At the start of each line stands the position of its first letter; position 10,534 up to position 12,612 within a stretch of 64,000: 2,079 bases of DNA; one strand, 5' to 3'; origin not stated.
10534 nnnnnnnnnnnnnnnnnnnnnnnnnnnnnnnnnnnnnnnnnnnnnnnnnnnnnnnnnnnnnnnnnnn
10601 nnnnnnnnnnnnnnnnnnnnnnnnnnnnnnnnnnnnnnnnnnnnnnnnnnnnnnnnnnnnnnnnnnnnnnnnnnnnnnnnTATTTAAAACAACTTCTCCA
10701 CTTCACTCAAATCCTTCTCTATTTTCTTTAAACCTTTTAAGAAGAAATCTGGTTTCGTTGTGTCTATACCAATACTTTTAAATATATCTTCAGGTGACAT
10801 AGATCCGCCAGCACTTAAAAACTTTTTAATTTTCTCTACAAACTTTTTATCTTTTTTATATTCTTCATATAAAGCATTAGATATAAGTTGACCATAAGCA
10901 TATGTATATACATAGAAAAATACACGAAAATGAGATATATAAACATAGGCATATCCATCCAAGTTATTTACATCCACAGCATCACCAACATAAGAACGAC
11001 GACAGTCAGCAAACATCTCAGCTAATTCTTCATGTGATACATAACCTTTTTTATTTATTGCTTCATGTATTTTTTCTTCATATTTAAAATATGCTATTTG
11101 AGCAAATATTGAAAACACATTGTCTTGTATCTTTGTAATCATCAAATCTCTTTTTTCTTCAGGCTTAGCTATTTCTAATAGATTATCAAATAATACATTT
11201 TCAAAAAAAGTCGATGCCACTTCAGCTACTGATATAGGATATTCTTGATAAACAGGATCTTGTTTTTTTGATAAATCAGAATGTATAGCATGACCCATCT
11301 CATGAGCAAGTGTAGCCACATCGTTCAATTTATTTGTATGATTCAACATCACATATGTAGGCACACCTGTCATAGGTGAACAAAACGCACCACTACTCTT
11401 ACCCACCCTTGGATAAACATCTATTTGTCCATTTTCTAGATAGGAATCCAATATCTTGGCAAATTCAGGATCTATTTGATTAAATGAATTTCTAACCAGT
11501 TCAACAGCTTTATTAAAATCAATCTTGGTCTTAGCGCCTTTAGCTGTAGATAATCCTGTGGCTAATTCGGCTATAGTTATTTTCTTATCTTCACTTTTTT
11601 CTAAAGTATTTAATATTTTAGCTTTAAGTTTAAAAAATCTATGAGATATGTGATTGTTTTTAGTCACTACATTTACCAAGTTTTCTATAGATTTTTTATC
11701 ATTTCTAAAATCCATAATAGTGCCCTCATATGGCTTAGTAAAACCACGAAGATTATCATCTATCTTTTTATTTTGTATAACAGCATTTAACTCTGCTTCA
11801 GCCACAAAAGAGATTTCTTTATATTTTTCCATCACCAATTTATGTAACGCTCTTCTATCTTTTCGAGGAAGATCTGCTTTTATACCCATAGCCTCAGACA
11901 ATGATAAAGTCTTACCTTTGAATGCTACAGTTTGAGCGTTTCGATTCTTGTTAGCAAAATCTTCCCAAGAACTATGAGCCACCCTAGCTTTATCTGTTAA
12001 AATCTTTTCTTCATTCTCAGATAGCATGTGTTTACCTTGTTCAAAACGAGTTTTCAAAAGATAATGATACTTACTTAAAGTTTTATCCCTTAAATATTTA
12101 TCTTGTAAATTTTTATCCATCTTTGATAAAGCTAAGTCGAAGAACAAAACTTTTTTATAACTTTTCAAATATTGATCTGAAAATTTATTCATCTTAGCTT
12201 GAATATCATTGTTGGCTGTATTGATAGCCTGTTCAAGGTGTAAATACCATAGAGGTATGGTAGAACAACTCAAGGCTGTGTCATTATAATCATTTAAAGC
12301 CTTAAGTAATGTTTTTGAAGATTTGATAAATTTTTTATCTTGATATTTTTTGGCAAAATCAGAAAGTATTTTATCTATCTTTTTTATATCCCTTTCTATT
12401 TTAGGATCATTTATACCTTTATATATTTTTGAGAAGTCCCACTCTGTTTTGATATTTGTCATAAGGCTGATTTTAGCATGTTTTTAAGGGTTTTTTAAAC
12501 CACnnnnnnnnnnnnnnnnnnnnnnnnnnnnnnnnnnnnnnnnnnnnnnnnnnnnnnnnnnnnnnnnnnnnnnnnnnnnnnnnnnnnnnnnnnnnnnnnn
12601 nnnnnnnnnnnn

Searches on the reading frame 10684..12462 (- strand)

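Call 8: search_protein_families(library=pfam, proteins=[window:10684-12462:-], max_evalue=0.001)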
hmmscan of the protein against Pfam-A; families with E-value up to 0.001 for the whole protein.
window:10684-12462:- (592 aa): 2 families
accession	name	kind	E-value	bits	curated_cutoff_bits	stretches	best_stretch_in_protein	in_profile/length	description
PF01432.26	Peptidase_M3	-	2.3e-39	136.4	27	1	201-578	9-455/457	Peptidase family M3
PF08439.15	Peptidase_M3_N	-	1.6e-10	41.5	25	1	114-172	4-63/70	Oligopeptidase F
